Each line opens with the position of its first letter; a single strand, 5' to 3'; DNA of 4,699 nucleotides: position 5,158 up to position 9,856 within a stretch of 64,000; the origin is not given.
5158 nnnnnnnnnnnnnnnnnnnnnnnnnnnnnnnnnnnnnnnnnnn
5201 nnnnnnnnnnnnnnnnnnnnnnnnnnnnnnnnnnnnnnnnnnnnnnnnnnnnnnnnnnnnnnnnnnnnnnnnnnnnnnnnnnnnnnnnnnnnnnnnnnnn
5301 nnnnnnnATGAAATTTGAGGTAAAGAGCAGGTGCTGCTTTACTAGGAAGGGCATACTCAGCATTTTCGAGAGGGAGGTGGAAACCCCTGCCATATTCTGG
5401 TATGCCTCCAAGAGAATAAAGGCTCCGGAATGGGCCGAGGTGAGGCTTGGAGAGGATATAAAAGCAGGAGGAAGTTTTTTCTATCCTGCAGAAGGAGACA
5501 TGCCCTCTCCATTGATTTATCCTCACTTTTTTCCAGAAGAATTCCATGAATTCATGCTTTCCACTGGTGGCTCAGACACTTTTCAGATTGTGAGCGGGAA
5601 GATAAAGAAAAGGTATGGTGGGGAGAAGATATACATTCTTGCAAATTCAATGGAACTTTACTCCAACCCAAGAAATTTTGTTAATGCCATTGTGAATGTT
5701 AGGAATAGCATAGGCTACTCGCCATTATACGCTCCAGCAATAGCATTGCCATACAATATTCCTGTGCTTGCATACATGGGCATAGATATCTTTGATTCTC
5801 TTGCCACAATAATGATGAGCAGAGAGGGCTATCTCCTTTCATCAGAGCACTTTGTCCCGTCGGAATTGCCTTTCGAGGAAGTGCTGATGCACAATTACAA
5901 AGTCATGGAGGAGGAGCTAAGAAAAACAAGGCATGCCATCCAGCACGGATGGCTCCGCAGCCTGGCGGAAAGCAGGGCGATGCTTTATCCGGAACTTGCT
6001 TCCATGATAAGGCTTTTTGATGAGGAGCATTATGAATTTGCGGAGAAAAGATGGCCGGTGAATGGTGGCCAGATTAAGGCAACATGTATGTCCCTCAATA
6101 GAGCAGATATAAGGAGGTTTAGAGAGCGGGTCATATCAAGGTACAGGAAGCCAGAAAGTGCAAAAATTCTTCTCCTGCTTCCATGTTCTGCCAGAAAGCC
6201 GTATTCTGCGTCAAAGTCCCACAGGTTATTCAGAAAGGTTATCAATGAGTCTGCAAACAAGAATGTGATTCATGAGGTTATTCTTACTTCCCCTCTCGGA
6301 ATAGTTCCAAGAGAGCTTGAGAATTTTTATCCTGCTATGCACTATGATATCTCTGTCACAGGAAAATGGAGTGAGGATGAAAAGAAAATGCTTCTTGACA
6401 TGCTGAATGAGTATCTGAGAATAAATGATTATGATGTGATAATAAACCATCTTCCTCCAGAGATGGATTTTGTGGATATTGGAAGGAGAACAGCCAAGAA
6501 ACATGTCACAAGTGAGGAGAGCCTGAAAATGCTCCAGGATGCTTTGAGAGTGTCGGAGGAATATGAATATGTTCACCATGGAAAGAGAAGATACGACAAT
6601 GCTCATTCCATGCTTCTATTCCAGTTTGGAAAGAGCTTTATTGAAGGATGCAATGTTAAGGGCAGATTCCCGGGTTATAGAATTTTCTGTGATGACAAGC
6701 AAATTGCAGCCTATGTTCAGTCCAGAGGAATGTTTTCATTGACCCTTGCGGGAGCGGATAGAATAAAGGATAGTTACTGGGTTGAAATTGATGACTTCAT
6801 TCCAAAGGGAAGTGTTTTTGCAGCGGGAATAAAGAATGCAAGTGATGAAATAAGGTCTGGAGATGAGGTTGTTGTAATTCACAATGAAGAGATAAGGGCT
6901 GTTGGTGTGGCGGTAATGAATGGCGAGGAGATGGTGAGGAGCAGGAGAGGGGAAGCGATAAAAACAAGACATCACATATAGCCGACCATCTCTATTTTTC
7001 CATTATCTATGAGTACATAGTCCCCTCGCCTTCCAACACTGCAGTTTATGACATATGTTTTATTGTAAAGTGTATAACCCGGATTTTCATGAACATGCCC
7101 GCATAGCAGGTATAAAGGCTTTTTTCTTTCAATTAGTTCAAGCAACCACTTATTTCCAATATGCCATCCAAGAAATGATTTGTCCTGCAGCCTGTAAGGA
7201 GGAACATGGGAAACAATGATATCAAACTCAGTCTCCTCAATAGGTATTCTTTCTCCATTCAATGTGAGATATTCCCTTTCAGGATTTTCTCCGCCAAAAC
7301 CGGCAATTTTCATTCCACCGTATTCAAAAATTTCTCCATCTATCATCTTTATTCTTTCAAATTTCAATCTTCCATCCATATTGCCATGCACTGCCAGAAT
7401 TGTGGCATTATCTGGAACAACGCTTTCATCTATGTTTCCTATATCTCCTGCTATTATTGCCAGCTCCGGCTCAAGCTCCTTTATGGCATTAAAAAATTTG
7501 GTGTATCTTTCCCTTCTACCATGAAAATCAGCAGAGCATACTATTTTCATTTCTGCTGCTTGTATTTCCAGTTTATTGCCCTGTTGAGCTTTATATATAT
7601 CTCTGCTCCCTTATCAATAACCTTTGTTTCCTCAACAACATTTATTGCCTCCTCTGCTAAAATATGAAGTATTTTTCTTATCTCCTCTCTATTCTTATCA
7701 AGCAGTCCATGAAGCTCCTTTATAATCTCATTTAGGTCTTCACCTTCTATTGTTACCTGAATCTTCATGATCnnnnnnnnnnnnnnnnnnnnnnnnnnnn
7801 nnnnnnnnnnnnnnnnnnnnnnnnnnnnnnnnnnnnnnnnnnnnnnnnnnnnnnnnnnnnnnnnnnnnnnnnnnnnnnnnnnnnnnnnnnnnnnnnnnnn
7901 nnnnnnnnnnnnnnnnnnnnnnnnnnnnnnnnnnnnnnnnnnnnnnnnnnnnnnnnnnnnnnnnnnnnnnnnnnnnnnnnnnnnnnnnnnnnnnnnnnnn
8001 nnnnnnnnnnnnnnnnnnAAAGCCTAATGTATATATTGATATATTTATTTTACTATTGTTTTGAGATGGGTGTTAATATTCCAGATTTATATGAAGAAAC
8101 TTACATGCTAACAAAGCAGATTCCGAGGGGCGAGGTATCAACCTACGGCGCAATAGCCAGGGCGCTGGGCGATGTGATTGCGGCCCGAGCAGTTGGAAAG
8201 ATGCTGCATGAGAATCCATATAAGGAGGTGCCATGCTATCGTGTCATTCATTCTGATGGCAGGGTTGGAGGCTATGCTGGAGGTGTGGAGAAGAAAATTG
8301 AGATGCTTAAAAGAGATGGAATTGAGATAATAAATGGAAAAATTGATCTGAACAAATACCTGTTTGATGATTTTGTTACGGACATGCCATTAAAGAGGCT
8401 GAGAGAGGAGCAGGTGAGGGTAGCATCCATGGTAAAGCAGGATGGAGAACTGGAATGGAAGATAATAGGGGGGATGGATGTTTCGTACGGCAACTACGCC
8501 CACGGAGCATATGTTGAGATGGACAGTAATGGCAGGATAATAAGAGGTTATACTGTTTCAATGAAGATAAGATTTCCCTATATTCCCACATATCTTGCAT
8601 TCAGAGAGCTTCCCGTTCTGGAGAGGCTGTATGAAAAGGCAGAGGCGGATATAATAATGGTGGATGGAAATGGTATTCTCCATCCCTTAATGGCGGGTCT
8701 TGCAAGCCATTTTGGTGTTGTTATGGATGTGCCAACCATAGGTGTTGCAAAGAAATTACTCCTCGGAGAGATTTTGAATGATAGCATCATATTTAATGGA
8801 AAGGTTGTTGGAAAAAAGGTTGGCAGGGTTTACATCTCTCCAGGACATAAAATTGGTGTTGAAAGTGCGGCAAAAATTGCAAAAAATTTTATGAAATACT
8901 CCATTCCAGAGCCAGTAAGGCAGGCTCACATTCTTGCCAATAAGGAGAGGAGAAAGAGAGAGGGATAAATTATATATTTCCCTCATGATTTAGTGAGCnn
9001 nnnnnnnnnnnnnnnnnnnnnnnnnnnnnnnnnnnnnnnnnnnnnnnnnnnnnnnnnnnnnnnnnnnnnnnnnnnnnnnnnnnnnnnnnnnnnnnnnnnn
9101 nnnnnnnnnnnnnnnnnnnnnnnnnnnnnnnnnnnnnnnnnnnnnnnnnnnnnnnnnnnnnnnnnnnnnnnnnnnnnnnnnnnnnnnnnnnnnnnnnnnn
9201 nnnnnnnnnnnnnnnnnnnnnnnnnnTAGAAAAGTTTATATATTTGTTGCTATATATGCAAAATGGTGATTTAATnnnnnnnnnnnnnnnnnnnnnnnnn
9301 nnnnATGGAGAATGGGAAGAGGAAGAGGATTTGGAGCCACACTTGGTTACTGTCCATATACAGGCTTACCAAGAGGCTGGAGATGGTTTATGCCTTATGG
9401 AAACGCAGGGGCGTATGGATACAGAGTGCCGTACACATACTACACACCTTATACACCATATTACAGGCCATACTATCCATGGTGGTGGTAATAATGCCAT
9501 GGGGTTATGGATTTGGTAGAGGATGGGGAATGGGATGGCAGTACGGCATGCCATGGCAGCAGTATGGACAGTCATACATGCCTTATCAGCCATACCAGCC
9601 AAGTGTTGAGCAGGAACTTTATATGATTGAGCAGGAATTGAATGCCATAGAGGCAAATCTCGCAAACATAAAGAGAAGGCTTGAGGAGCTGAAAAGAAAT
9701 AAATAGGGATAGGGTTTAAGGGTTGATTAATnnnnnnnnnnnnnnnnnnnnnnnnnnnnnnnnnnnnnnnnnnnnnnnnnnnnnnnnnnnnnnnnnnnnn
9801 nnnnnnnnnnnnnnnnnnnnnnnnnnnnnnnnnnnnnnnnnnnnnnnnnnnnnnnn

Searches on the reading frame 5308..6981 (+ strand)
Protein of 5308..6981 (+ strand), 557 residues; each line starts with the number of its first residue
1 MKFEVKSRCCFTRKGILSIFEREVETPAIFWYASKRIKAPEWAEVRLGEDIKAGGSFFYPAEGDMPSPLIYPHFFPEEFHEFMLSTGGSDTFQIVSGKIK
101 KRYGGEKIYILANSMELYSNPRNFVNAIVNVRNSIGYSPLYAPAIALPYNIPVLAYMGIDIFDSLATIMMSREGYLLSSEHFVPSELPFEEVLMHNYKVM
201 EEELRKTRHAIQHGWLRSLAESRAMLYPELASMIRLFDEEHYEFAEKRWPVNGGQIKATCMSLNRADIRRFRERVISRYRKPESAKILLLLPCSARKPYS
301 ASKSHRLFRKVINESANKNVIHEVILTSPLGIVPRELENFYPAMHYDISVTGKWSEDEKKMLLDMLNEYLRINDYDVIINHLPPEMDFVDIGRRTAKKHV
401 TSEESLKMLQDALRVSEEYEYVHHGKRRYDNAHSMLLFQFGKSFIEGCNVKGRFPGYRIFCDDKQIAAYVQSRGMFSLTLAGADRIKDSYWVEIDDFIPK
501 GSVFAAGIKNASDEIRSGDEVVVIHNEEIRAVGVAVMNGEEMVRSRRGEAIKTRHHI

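Call 63: search_protein_families(library=pfam, proteins=[window:5308-6981:+], max_evalue=0.00001)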
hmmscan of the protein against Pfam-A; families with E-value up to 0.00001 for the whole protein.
window:5308-6981:+ (557 aa): 3 families
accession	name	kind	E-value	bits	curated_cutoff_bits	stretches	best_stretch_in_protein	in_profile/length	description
PF17884.7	DUF5591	-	1.3e-48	165.1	26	1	268-413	1-150/150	Domain of unknown function (DUF5591)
PF01472.26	PUA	-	2.3e-13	50.3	24.8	1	500-557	15-74/74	PUA domain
PF01702.25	TGT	-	3.6e-07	30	26.3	0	117-180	207-271/357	Queuine tRNA-ribosyltransferase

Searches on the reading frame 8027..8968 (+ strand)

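Call 3: search_protein_families(library=pfam, proteins=[window:8027-8968:+], max_evalue=0.01)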
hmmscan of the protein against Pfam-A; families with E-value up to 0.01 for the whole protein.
window:8027-8968:+ (313 aa): 3 families
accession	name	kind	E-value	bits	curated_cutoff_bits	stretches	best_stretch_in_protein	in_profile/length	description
PF04493.20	Endonuclease_5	-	7.9e-46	156.6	23.4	1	137-301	10-197/198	Endonuclease V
PF01035.26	DNA_binding_1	-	4.5e-24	84.5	27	1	22-98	3-80/81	6-O-methylguanine DNA methyltransferase, DNA binding domain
PF01949.23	Endo_dU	-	0.005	16.7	32.7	0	274-305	147-179/182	Endonuclease dU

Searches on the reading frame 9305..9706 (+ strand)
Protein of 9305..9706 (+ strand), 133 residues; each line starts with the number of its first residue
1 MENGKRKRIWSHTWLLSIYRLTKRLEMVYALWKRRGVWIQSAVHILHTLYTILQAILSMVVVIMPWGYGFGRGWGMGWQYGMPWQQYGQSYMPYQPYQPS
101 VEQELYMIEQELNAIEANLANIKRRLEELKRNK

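Call 3: search_protein_families(library=pfam, proteins=[window:9305-9706:+], max_evalue=0.01)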
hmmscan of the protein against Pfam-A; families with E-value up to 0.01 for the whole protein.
window:9305-9706:+ (133 aa): 1 family
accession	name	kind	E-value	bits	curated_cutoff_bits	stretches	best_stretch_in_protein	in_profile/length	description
PF17253.7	DUF5320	-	3.4e-08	35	27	1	66-129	35-99/99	Family of unknown function (DUF5320)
